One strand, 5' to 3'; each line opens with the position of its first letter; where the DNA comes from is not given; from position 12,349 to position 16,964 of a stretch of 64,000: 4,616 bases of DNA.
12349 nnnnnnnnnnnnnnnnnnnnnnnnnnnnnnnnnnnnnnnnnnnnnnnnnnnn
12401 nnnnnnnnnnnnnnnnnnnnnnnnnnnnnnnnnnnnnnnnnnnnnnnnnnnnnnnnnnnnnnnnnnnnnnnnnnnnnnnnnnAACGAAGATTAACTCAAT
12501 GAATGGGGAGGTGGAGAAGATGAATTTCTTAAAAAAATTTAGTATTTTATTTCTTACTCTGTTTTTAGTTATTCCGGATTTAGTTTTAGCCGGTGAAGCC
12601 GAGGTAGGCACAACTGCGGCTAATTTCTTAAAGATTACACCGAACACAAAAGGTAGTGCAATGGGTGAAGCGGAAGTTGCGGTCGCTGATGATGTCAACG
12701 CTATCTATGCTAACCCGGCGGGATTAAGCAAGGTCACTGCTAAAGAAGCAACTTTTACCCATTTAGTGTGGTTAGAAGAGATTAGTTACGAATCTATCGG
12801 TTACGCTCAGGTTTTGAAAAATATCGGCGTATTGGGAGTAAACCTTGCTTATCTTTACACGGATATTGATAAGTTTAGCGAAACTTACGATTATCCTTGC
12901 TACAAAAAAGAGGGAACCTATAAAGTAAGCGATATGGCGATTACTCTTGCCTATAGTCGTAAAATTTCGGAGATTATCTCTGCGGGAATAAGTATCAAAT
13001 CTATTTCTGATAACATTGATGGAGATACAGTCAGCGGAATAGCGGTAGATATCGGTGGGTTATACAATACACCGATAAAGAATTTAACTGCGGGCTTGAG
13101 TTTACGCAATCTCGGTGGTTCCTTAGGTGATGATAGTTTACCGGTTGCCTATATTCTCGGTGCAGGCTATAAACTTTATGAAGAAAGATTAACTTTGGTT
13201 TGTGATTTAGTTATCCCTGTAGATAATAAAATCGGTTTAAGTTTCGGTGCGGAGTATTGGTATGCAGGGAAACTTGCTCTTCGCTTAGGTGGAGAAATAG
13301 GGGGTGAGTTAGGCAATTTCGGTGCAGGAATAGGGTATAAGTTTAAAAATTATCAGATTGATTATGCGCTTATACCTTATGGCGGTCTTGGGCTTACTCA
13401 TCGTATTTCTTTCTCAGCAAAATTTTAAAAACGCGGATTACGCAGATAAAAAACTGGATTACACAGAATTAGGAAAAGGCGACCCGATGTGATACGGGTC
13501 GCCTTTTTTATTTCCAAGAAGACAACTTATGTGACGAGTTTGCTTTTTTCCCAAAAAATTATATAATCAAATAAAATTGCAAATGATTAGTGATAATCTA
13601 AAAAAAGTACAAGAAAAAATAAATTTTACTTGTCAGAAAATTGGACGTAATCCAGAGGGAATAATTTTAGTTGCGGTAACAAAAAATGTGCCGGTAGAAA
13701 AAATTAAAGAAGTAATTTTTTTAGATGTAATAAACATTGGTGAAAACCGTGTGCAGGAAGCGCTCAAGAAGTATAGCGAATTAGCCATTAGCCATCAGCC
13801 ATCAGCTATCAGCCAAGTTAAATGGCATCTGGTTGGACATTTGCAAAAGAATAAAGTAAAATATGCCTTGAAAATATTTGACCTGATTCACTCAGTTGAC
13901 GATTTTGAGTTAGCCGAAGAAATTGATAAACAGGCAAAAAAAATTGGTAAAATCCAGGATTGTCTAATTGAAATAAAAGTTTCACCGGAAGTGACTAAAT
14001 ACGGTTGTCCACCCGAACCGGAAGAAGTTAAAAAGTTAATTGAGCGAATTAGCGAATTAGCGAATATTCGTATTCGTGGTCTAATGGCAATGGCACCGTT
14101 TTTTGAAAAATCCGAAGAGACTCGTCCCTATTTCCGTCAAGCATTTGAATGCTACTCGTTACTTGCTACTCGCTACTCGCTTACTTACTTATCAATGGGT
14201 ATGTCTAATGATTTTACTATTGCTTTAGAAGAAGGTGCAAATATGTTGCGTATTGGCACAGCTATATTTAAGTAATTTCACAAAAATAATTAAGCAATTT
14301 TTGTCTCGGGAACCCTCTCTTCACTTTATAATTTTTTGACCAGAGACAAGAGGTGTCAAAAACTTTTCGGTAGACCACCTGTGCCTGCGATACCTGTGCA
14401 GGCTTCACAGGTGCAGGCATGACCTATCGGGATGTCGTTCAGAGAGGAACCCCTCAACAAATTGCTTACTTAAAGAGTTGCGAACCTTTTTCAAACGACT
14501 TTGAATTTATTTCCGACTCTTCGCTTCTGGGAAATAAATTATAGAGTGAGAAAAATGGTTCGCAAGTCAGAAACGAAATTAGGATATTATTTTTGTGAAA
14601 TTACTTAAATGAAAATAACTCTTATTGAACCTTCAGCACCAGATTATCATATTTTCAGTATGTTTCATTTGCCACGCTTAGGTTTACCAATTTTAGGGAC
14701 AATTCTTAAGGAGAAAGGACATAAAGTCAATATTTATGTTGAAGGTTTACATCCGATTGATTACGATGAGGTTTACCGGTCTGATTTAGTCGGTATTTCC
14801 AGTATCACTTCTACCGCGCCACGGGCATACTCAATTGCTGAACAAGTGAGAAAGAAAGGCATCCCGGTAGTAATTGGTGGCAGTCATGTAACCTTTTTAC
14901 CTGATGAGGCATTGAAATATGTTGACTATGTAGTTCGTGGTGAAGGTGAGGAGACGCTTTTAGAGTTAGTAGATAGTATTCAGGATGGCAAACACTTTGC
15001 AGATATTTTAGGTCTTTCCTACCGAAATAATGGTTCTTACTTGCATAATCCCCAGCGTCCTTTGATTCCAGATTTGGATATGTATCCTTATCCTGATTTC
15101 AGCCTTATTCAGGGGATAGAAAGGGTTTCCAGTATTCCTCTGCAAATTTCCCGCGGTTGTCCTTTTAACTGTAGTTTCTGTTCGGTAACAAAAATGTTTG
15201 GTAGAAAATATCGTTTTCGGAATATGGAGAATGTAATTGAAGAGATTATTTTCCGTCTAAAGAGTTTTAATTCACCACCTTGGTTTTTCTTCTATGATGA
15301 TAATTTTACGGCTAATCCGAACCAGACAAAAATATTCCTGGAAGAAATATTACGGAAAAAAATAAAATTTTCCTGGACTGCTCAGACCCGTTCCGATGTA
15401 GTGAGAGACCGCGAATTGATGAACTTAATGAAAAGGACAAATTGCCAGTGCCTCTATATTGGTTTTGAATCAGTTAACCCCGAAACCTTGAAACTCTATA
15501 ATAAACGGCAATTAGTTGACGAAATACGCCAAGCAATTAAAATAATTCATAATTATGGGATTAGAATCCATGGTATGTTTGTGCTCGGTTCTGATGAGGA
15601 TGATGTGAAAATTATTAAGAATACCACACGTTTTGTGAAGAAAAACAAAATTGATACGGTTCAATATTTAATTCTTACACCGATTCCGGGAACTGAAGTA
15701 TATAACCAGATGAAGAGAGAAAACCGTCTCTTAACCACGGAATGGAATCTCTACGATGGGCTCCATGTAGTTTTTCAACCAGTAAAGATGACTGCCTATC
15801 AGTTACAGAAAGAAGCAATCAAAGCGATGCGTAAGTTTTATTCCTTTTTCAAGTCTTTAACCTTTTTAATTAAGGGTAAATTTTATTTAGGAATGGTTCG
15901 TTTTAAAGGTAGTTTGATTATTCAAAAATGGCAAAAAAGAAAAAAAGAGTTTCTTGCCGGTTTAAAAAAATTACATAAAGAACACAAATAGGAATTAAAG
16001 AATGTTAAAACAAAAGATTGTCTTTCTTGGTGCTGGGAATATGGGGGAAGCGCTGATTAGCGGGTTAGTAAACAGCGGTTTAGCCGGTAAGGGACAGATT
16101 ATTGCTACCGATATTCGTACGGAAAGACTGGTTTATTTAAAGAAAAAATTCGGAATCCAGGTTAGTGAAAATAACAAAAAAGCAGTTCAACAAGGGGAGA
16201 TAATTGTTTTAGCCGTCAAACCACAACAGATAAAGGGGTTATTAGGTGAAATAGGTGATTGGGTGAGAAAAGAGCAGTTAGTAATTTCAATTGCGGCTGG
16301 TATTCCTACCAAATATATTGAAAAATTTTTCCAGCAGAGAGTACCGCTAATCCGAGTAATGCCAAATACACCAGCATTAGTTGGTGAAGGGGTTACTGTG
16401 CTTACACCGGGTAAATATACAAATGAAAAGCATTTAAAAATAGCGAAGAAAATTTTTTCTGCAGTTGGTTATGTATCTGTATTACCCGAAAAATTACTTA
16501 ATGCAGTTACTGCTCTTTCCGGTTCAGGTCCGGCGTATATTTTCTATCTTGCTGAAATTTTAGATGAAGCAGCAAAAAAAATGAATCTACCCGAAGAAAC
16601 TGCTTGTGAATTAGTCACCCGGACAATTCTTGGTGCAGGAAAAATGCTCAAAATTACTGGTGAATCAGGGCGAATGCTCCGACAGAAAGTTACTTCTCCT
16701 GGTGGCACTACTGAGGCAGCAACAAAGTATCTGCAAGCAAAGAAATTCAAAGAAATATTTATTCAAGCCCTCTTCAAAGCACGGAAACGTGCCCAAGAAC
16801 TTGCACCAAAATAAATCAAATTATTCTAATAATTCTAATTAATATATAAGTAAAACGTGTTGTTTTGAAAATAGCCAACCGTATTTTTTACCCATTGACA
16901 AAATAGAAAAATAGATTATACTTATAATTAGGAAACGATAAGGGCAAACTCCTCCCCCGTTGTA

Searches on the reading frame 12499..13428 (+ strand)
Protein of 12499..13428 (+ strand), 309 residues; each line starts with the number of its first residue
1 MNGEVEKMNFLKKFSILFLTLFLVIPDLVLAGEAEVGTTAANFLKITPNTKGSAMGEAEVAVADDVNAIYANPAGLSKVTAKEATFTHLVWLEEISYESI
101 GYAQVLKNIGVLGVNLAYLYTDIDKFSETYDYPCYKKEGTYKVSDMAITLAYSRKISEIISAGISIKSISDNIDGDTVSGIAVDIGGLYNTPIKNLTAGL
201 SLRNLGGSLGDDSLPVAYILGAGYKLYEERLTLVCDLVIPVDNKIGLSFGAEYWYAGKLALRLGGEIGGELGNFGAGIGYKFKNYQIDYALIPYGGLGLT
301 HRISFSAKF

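Call 42: search_protein_families(library=ncbifam, max_evalue=1e-10, proteins=[window:12499-13428:+])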
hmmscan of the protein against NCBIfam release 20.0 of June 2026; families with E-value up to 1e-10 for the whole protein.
window:12499-13428:+ (309 aa): 4 families
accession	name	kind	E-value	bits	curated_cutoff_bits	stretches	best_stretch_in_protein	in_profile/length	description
NF033709.1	PorV_fam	subfamily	1.2e-49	169.7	90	1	38-309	1-326/326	PorV/PorQ family protein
NF033711.1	T9SS_PorQ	equivalog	2.8e-31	108.8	220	1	18-209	7-191/335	type IX secretion system protein PorQ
NF033710.1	T9SS_OM_PorV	equivalog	2.2e-22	79.8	250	1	33-210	18-209/367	type IX secretion system outer membrane channel protein PorV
NF052325.1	PorVQ2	equivalog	5.4e-15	55.1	325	1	39-205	25-198/354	putative type IX sorting system protein PorV2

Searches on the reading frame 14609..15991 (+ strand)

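Call 7: search_protein_families(library=ncbifam, proteins=[window:14609-15991:+])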
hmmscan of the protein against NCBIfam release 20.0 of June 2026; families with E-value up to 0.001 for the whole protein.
window:14609-15991:+ (460 aa): 30 families (the best 25 are shown)
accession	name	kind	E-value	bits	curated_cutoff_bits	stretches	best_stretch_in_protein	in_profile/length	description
TIGR02026.1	BchE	equivalog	1.3e-52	179.3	481.35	1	56-416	62-432/497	magnesium-protoporphyrin IX monomethyl ester anaerobic oxidative cyclase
TIGR03471.1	HpnJ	equivalog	2.3e-49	168.5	577.6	1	59-414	70-432/472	hopanoid biosynthesis associated radical SAM protein HpnJ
NF050148.1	rSAM_ApyD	equivalog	2.3e-41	141.9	750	1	10-370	14-395/645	RiPP biosynthesis radical SAM protein ApyD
TIGR04367.1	HpnR_B12_rSAM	equivalog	2.4e-41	141.8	650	1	1-407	1-409/490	hopanoid C-3 methylase HpnR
TIGR04014.1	B12_SAM_MJ_0865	equivalog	7.8e-36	123.8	360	2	28-213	16-198/434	methyl-coenzyme M reductase glutamine C-methyltransferase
TIGR04072.2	rSAM_ladder_B12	equivalog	8.1e-36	123.6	360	1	72-382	85-385/443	lipid biosynthesis B12-binding/radical SAM protein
TIGR04479.1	bcpD_PhpK_rSAM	subfamily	2.5e-35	121.8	600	1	16-351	65-414/504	PhpK family radical SAM P-methyltransferase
TIGR04013.1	B12_SAM_MJ_1487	hypoth_equivalog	3.2e-35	121.7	251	1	54-369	40-358/382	TIGR04013 family B12-binding domain/radical SAM domain-containing protein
NF038361.1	rSAM_Sden_1168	equivalog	3e-31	108.6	575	1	74-382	161-486/560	Sden_1168 family B12-binding radical SAM P-methyltransferase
TIGR04385.1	B12_rSAM_cofa1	equivalog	9e-26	91.1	450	1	85-381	100-406/438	B12 lower ligand biosynthesis radical SAM protein BzaD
NF040542.1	rSAM_RCCLKC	equivalog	9e-21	74.5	450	1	34-350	24-354/423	arsinothricin biosynthesis radical SAM protein ArsL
TIGR04295.1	B12_rSAM_oligo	hypoth_equivalog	1.8e-19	69.7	400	1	78-367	95-383/422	TIGR04295 family B12-binding domain-containing radical SAM protein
TIGR03975.1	rSAM_ocin_1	subfamily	9.9e-18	63.9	281.85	1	59-320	130-404/606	RiPP maturation radical SAM C-methyltransferase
NF033712.0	B12_rSAM_KedN5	subfamily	1.9e-17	62.7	700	1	78-322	86-346/624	KedN5 family methylcobalamin-dependent radical SAM C-methyltransferase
NF040546.1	rSAM_CUAEP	equivalog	2.8e-17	62.6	500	1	24-353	14-352/468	CUAEP/CCAEP-tail radical SAM (seleno)protein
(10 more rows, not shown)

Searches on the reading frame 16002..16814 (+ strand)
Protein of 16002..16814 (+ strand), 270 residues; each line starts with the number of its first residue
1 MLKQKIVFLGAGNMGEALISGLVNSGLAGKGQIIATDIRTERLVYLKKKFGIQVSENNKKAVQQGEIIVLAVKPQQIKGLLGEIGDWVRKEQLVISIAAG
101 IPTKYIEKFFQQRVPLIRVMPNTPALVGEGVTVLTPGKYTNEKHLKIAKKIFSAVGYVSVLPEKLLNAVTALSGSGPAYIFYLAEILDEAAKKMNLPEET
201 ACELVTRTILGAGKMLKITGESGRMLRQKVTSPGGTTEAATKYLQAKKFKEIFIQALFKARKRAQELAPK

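Call 7: search_protein_families(library=ncbifam, proteins=[window:16002-16814:+])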
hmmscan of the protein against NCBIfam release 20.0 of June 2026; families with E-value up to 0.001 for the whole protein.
window:16002-16814:+ (270 aa): 14 families
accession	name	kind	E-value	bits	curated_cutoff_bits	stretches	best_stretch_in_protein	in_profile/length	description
NF005813.0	PRK07679.1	exception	6.4e-81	271.8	404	1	3-267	3-268/279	pyrroline-5-carboxylate reductase ProI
TIGR00112.1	proC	equivalog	2.4e-80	270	196.75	1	6-267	1-263/263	pyrroline-5-carboxylate reductase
NF005814.0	PRK07680.1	equivalog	2.1e-35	122.3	278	1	5-262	2-258/275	late competence protein ComER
NF008839.0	PRK11880.2-4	equivalog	4e-34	118.1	288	1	4-266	2-251/252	pyrroline-5-carboxylate reductase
NF005384.0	PRK06928.1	exception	3.4e-23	82.6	301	1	4-254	2-253/277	pyrroline-5-carboxylate reductase ProG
NF005063.0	PRK06476.1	equivalog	1.1e-18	67.7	254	1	5-264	2-253/258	pyrroline-5-carboxylate reductase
NF006410.0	PRK08655.1-4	equivalog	6.8e-08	31.7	498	1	32-147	30-151/446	prephenate dehydrogenase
NF006408.0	PRK08655.1-2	equivalog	1.9e-05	23.6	422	1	45-138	45-143/441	prephenate dehydrogenase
TIGR01915.1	npdG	equivalog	0.00013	22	149.8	1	56-110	60-113/220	NADPH-dependent F420 reductase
NF000942.0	PRK00094.1-4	subfamily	0.00014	21.2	257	1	4-104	3-112/334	NAD(P)H-dependent glycerol-3-phosphate dehydrogenase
NF000941.0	PRK00094.1-3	equivalog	0.00026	20.4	423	1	4-104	2-111/336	NAD(P)H-dependent glycerol-3-phosphate dehydrogenase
NF011381.1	PRK14806.1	equivalog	0.00057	18.2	902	1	4-97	4-96/733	bifunctional prephenate dehydrogenase/3-phosphoshikimate 1-carboxyvinyltransferase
NF005694.0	PRK07502.1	equivalog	0.00085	18.6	409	0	4-124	7-125/310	prephenate/arogenate dehydrogenase family protein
NF000946.0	PRK00094.2-4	equivalog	0.00088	18.3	455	0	3-104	4-114/342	NAD(P)H-dependent glycerol-3-phosphate dehydrogenase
